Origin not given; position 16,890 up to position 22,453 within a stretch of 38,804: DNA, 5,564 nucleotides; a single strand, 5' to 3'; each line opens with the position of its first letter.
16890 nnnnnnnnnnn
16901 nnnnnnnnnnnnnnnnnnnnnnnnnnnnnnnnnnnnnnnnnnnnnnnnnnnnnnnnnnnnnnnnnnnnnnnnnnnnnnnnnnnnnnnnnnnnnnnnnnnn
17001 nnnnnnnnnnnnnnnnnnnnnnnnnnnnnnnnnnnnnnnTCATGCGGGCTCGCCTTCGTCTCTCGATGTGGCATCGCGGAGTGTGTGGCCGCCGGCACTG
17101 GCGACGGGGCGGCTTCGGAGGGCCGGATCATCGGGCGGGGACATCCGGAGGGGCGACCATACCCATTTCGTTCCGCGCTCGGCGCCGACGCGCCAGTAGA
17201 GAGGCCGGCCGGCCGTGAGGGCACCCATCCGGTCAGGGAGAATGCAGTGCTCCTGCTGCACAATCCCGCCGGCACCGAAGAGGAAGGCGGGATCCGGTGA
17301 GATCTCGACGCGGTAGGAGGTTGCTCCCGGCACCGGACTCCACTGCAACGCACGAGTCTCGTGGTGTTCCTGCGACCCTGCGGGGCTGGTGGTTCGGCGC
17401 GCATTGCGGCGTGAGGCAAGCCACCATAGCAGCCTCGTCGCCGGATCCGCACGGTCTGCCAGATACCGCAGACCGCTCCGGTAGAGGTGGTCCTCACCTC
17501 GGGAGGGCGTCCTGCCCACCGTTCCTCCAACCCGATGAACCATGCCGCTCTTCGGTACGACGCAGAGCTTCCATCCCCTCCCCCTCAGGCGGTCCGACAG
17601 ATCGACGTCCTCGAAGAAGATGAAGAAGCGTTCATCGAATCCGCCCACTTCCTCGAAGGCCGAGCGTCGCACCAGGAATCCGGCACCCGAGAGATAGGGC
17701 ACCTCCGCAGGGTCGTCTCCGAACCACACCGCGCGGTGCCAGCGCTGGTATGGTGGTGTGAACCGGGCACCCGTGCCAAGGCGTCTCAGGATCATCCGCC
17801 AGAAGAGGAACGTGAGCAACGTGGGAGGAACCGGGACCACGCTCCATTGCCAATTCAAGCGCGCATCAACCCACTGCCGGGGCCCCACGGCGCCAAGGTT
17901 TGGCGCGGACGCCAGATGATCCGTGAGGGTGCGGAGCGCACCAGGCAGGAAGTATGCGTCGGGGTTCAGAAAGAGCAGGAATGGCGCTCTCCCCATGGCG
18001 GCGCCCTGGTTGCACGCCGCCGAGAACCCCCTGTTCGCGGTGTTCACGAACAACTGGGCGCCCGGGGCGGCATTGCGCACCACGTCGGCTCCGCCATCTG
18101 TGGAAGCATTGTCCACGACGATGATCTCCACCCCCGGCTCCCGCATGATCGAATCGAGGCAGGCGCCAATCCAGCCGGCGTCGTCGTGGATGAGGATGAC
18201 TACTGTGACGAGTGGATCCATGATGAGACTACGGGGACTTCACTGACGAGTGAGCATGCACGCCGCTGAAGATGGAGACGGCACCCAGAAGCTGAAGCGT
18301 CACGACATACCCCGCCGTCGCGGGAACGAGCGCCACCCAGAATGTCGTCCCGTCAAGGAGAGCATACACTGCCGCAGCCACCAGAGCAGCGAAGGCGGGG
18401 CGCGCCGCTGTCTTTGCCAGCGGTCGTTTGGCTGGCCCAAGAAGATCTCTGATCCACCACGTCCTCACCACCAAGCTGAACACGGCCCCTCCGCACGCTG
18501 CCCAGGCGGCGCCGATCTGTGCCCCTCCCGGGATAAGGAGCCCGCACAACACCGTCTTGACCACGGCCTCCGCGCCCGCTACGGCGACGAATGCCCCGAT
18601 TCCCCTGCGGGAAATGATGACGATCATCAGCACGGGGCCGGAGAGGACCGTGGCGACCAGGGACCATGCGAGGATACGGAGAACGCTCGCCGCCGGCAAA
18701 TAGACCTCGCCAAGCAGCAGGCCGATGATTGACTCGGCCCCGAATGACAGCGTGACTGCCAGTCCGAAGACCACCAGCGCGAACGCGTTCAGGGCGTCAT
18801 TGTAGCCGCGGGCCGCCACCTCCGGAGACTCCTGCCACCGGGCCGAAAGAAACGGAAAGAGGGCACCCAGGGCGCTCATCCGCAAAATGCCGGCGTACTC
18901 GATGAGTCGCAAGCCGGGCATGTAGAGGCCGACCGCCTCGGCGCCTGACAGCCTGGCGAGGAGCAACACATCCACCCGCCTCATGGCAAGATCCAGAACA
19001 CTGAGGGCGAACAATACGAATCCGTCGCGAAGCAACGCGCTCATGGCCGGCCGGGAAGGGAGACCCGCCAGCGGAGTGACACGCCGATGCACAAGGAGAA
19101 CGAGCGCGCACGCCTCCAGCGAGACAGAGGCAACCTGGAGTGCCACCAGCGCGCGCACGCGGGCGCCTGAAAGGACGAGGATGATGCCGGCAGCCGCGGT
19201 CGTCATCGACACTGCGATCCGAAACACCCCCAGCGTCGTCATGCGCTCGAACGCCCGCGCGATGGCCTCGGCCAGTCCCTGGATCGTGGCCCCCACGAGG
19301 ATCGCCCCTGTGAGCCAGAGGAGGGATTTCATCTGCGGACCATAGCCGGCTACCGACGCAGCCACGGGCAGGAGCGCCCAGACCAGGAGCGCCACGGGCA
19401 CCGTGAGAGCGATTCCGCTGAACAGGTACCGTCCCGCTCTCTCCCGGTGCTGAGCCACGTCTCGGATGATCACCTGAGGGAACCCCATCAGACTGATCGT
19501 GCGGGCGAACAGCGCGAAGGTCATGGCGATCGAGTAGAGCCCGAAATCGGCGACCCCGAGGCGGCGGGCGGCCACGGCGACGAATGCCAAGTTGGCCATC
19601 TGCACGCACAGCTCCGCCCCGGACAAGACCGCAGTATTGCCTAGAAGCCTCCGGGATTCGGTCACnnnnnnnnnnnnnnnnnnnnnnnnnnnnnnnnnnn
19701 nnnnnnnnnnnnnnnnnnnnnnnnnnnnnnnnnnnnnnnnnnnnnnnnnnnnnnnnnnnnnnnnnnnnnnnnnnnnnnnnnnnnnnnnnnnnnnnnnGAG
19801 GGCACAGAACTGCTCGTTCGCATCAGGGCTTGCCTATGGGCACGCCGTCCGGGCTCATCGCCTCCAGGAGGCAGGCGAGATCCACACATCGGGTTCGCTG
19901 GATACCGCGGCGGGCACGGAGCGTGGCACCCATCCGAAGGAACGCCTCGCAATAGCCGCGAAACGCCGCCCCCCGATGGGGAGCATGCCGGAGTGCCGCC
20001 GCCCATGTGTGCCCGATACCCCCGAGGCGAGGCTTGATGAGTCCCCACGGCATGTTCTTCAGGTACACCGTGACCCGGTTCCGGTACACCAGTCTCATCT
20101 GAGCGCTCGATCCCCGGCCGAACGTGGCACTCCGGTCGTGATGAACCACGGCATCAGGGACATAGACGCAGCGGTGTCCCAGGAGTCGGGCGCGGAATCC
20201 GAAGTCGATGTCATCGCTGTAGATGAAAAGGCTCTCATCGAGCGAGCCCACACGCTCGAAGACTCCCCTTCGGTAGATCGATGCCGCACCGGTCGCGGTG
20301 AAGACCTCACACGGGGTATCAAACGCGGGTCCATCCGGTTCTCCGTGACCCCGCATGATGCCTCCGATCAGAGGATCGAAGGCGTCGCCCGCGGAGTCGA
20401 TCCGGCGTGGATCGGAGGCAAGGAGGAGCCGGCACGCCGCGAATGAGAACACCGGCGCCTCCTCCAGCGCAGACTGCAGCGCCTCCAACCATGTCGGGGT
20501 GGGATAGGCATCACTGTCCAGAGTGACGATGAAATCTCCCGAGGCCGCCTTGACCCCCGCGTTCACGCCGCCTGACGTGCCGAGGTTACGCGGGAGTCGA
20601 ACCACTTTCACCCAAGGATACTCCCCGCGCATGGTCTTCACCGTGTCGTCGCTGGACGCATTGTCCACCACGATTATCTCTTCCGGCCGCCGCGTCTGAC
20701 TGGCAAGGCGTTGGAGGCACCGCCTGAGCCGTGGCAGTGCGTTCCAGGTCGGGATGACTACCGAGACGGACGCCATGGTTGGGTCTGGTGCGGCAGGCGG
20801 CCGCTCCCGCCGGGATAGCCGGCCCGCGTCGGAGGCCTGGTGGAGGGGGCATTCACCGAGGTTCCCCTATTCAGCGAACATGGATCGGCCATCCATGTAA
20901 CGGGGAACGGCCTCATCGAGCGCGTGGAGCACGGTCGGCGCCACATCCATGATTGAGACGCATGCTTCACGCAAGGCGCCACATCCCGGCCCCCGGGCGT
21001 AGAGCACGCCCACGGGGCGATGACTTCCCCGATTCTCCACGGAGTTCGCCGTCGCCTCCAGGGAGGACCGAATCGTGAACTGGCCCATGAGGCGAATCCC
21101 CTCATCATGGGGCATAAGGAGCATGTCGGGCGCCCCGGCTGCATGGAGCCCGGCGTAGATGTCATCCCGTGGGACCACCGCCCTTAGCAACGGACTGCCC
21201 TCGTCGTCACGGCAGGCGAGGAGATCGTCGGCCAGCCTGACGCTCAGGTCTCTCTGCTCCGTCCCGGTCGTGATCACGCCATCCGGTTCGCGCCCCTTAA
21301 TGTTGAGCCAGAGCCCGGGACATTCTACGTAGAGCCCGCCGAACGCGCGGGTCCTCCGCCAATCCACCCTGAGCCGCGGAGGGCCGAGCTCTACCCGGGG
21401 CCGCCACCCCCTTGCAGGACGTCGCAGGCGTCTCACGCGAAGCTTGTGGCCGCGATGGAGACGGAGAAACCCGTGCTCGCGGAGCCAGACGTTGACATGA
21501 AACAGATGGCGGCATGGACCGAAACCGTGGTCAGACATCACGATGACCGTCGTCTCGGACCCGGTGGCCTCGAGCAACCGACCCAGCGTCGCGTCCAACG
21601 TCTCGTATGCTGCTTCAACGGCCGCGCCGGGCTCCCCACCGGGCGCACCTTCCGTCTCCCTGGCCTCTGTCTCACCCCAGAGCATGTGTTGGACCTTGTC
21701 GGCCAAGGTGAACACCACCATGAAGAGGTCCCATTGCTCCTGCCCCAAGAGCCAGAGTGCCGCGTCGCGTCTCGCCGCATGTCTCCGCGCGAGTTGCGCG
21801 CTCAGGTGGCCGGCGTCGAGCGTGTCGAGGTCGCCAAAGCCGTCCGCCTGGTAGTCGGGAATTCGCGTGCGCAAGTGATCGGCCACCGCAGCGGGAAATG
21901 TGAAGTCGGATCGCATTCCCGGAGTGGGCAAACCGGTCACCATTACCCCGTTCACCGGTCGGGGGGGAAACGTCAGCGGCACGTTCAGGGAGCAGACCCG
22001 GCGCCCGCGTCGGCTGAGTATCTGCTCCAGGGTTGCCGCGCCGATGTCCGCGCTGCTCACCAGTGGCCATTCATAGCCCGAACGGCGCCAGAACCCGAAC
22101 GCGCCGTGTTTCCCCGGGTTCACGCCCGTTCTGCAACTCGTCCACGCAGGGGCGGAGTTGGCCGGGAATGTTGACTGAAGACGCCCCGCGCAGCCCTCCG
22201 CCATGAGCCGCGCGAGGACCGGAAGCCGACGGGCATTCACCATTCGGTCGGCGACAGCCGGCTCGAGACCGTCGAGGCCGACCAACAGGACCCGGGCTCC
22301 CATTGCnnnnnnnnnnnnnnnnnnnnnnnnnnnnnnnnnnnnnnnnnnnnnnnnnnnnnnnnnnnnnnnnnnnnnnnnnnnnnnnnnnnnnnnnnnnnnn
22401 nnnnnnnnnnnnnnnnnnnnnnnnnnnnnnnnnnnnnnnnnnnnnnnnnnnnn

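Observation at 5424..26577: A 21-kb, 13-gene Wzx/Wzy-type glycan operon with a non-canonical parts list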

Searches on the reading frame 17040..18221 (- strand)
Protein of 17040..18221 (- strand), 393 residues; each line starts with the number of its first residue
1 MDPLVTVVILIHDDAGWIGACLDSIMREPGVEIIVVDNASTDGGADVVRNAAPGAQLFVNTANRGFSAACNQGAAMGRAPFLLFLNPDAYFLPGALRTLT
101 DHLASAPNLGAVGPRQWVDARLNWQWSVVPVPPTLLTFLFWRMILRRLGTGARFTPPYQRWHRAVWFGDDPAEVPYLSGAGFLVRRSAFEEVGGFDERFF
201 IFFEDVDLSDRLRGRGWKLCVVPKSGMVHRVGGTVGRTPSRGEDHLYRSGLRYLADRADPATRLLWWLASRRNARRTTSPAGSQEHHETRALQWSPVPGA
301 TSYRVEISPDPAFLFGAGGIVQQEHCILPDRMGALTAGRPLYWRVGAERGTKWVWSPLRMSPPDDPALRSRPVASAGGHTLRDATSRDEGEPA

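Call 4: search_protein_families(library=pfam, proteins=[window:17040-18221:-], max_evalue=0.01)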
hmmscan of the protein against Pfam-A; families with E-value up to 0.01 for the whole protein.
window:17040-18221:- (393 aa): 6 families
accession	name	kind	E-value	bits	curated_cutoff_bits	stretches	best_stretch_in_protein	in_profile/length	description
PF00535.33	Glycos_transf_2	-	1.1e-19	71.5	23.3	1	6-156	1-132/168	Glycosyl transferase family 2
PF13641.12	Glyco_tranf_2_3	-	9.8e-18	65.4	27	1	5-227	3-209/230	Glycosyltransferase like family 2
PF10111.15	Glyco_tranf_2_2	-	6.1e-08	32.9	27.3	1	179-215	165-202/276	Glycosyltransferase like family 2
PF13632.12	Glyco_trans_2_3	-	3.2e-07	30.8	27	1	161-229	56-122/198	Glycosyl transferase family group 2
PF02709.20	Glyco_transf_7C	-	0.0031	17.6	23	1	179-224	21-67/78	N-terminal domain of galactosyltransferase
PF13506.12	Glyco_transf_21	-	0.0045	16.9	21.7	0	176-224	101-149/174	Glycosyl transferase family 21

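Call 11: search_protein_families(library=ncbifam, proteins=[window:17040-18221:-], max_evalue=0.01)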
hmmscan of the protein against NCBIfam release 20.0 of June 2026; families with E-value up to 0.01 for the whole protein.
window:17040-18221:- (393 aa): 15 families
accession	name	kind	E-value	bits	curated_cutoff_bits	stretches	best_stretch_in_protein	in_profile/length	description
TIGR03965.1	mycofact_glyco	equivalog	5.1e-25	88.3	280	2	4-115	75-190/467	mycofactocin biosynthesis glycosyltransferase MftF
TIGR04283.1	glyco_like_mftF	equivalog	1.2e-13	51.2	182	2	6-103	2-97/221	TIGR04283 family arsenosugar biosynthesis glycosyltransferase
NF041875.1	EPS_EpsD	equivalog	1.2e-11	44.6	370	2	29-105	29-106/325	exopolysaccharide biosynthesis glycosyltransferase EpsD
TIGR03937.1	PgaC_IcaA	equivalog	2e-10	40.2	422.3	1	3-113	45-160/407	poly-beta-1,6-N-acetyl-D-glucosamine synthase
TIGR01556.1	rhamnosyltran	subfamily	2.1e-10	40.3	200.55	1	171-235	142-206/281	rhamnosyltransferase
NF007482.0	PRK10073.1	equivalog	1.1e-06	27.9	423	1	3-108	6-114/334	glycosyltransferase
TIGR03469.1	HpnB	hypoth_equivalog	5.4e-06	25.7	379.25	1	3-56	44-100/386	hopene-associated glycosyltransferase HpnB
NF045692.1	OglycostaseCruG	equivalog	5e-05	22.4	600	0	5-52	43-92/386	2'-O-glycosyltransferase CruG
TIGR04195.1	S_glycosyl_SunS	equivalog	0.00013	20.9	350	1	3-90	57-143/421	SunS family peptide S-glycosyltransferase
TIGR04009.1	wcaE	equivalog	0.00016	21.1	369.2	1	22-92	23-96/248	colanic acid biosynthesis glycosyltransferase WcaE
TIGR04182.1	glyco_TIGR04182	equivalog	0.00031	20.2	325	1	5-109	2-103/293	S-layer glycoprotein N-glycosyltransferase AglJ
NF038302.1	EPS_HpsE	equivalog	0.0011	18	300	1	32-113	35-121/307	hormogonium polysaccharide biosynthesis glycosyltransferase HpsE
NF047683.1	TeichurnBiosyTuaG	equivalog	0.0053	16.4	400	1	2-96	5-104/252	teichuronic acid biosynthesis protein TuaG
NF050819.1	PolSacchBiosHfsG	equivalog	0.0069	15.6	500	0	10-89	20-102/302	polysaccharide biosynthesis protein HfsG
NF050050.1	ProtGlycPglI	equivalog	0.0091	15.4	500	0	30-102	31-107/306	GalNAc(5)-diNAcBac-PP-undecaprenol beta-1,3-glucosyltransferase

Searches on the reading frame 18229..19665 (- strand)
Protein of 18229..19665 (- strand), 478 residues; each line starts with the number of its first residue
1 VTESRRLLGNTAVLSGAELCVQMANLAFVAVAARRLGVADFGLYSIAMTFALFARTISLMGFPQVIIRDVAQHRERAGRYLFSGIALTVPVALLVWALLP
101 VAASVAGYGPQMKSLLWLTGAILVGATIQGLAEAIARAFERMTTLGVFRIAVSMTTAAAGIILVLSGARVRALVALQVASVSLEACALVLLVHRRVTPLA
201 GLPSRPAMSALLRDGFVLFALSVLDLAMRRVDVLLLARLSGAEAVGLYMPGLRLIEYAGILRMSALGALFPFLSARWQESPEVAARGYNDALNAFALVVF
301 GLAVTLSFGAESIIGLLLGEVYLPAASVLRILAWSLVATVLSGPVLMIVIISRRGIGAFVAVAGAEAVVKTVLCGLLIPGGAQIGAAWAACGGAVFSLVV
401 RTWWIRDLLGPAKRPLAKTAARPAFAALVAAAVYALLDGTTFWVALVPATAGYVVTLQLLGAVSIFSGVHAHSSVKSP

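Call 4: search_protein_families(library=pfam, proteins=[window:18229-19665:-], max_evalue=0.01)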
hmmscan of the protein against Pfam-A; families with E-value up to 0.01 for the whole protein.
window:18229-19665:- (478 aa): 2 families
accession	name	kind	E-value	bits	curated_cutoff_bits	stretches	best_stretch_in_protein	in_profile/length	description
PF01943.22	Polysacc_synt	-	2.7e-27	96.3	28.2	1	8-274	2-271/274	Polysaccharide biosynthesis protein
PF13440.11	Polysacc_synt_3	-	5e-24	85.5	23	1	33-326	3-292/293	Polysaccharide biosynthesis protein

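Call 11: search_protein_families(library=ncbifam, proteins=[window:18229-19665:-], max_evalue=0.01)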
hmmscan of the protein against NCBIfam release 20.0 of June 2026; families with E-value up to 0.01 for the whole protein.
window:18229-19665:- (478 aa): 4 families
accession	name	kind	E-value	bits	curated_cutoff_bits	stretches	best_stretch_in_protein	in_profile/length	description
NF007773.0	PRK10459.1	equivalog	1.1e-17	64.3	273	1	17-437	17-436/492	MOP flippase family protein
NF047674.1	TeichurnBiosyTuaB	equivalog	6.7e-15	55.1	580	1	18-436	19-434/469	teichuronic acid biosynthesis protein TuaB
TIGR02900.1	spore_V_B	equivalog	0.00079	18.3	372.3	1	9-99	3-98/488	stage V sporulation protein B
NF058658.1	Oglyco_Wzx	exception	0.00083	18.5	720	1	21-383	24-381/478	O-glycosylation flippase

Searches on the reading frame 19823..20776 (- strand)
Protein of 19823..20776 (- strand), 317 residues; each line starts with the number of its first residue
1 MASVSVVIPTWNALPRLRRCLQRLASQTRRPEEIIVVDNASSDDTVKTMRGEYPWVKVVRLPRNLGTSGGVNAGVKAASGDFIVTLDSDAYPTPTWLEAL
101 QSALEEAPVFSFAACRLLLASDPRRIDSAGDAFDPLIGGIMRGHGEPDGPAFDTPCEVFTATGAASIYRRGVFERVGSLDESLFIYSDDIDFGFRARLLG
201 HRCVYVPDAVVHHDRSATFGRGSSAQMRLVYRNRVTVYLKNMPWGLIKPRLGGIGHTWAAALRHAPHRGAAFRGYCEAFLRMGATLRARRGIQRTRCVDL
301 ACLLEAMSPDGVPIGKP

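Call 4: search_protein_families(library=pfam, proteins=[window:19823-20776:-], max_evalue=0.01)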
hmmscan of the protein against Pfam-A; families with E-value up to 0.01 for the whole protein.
window:19823-20776:- (317 aa): 5 families
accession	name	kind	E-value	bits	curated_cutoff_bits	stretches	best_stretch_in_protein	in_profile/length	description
PF00535.33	Glycos_transf_2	-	6.3e-31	108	23.3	1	5-176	1-167/168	Glycosyl transferase family 2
PF13641.12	Glyco_tranf_2_3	-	5.4e-24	85.9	27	1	4-219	3-217/230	Glycosyltransferase like family 2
PF13632.12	Glyco_trans_2_3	-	3.2e-08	34.1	27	1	82-220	1-130/198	Glycosyl transferase family group 2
PF10111.15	Glyco_tranf_2_2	-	1.3e-05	25.3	27.3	1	6-206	2-206/276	Glycosyltransferase like family 2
PF13506.12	Glyco_transf_21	-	0.007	16.3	21.7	0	73-215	24-156/174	Glycosyl transferase family 21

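Call 11: search_protein_families(library=ncbifam, proteins=[window:19823-20776:-], max_evalue=0.01)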
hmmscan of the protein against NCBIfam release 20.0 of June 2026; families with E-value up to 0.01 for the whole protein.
window:19823-20776:- (317 aa): 27 families (the best 25 are shown)
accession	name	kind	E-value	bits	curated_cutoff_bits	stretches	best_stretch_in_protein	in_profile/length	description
TIGR03965.1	mycofact_glyco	equivalog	5.6e-35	121.1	280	1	2-219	74-286/467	mycofactocin biosynthesis glycosyltransferase MftF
NF041875.1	EPS_EpsD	equivalog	9.4e-22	77.8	370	2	4-103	1-103/325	exopolysaccharide biosynthesis glycosyltransferase EpsD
TIGR03937.1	PgaC_IcaA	equivalog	1e-14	54.4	422.3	1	3-101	46-147/407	poly-beta-1,6-N-acetyl-D-glucosamine synthase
TIGR04283.1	glyco_like_mftF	equivalog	1.4e-14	54.2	182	1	4-106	1-100/221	TIGR04283 family arsenosugar biosynthesis glycosyltransferase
TIGR01556.1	rhamnosyltran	subfamily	9e-13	48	200.55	1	22-213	12-200/281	rhamnosyltransferase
NF007482.0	PRK10073.1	equivalog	1.2e-12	47.5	423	1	3-100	7-106/334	glycosyltransferase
NF038302.1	EPS_HpsE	equivalog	1.9e-12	46.8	300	1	4-102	3-109/307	hormogonium polysaccharide biosynthesis glycosyltransferase HpsE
NF041394.1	GtaseAglG_Halo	equivalog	1e-11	44.7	440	1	3-214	2-216/304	glucosyl-dolichyl phosphate glucuronosyltransferase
NF047683.1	TeichurnBiosyTuaG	equivalog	3.3e-10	40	400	1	3-117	7-125/252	teichuronic acid biosynthesis protein TuaG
NF045692.1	OglycostaseCruG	equivalog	7.7e-10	38.2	600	1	1-106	40-154/386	2'-O-glycosyltransferase CruG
NF007986.1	PRK10714.1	equivalog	1.4e-09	37.4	529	1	3-96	7-107/316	undecaprenyl-phosphate 4-deoxy-4-formamido-L-arabinose transferase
TIGR03111.1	glyc2_xrt_Gpos1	hypoth_equivalog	2.1e-08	33.4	363.95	1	3-199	50-251/439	TIGR03111 family XrtG-associated glycosyltransferase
TIGR04242.1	nodulat_NodC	equivalog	2.3e-08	33.4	550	1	2-107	48-159/395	chitooligosaccharide synthase NodC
NF050113.1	gal_furan_GlfT1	equivalog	3.4e-08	33.1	330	1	6-103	3-104/290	galactofuranosyltransferase GlfT1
NF038299.1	EPS_HpsN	equivalog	3.7e-08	32.7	425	1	3-221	2-228/317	hormogonium polysaccharide biosynthesis glycosyltransferase HpsN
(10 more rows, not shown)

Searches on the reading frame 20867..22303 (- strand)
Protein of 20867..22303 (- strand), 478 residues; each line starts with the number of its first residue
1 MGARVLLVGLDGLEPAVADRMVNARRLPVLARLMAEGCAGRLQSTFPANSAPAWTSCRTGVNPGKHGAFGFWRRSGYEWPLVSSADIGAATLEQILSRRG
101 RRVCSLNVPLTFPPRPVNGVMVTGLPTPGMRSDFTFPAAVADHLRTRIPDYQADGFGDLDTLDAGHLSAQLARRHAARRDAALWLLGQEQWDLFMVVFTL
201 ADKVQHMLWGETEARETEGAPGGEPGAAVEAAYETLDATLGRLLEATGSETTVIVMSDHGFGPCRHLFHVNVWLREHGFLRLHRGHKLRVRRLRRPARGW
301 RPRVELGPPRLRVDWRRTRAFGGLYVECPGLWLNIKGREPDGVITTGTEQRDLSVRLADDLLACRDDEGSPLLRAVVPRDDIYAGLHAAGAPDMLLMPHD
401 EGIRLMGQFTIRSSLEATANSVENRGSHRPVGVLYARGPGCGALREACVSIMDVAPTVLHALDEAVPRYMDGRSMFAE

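Call 4: search_protein_families(library=pfam, proteins=[window:20867-22303:-], max_evalue=0.01)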
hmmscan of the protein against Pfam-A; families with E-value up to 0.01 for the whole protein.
window:20867-22303:- (478 aa): 2 families
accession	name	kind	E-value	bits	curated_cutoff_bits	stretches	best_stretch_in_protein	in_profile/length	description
PF01663.27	Phosphodiest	-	7.9e-38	131.3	23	1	5-411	1-329/342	Type I phosphodiesterase / nucleotide pyrophosphatase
PF01676.23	Metalloenzyme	-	0.0071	16.3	24.3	0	231-261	171-202/252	Metalloenzyme superfamily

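Call 11: search_protein_families(library=ncbifam, proteins=[window:20867-22303:-], max_evalue=0.01)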
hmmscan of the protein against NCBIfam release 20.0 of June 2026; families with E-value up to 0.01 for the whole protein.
window:20867-22303:- (478 aa): 4 families
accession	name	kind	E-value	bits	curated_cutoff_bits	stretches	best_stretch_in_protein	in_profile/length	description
TIGR02335.1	hydr_PhnA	equivalog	6.7e-07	28.7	407.55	1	5-103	15-116/408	phosphonoacetate hydrolase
NF038075.1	fam_STM4013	hypoth_equivalog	0.00031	20.3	250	0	228-260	199-233/261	STM4013/SEN3800 family hydrolase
TIGR01307.1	pgm_bpd_ind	equivalog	0.0026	16.3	330.65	0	430-476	459-504/504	2,3-bisphosphoglycerate-independent phosphoglycerate mutase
NF045661.1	HdlasePehA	equivalog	0.0037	15.9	900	0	442-476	355-389/506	phosphoric/sulfuric ester hydrolase PehA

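Call 29: search_solved_structures(query=window:20867-22303:-, max_evalue=0.001, show_alignments=2)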
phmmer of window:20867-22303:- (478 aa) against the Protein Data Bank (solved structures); distinct sequences matched with E-value up to 0.001: 2.
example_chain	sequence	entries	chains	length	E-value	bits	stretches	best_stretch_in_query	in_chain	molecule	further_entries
3szy_A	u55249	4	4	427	7.5e-05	24.5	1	6-103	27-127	phosphonoacetate hydrolase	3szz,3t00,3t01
3t02_A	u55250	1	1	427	7.5e-05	24.5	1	6-103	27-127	phosphonoacetate hydrolase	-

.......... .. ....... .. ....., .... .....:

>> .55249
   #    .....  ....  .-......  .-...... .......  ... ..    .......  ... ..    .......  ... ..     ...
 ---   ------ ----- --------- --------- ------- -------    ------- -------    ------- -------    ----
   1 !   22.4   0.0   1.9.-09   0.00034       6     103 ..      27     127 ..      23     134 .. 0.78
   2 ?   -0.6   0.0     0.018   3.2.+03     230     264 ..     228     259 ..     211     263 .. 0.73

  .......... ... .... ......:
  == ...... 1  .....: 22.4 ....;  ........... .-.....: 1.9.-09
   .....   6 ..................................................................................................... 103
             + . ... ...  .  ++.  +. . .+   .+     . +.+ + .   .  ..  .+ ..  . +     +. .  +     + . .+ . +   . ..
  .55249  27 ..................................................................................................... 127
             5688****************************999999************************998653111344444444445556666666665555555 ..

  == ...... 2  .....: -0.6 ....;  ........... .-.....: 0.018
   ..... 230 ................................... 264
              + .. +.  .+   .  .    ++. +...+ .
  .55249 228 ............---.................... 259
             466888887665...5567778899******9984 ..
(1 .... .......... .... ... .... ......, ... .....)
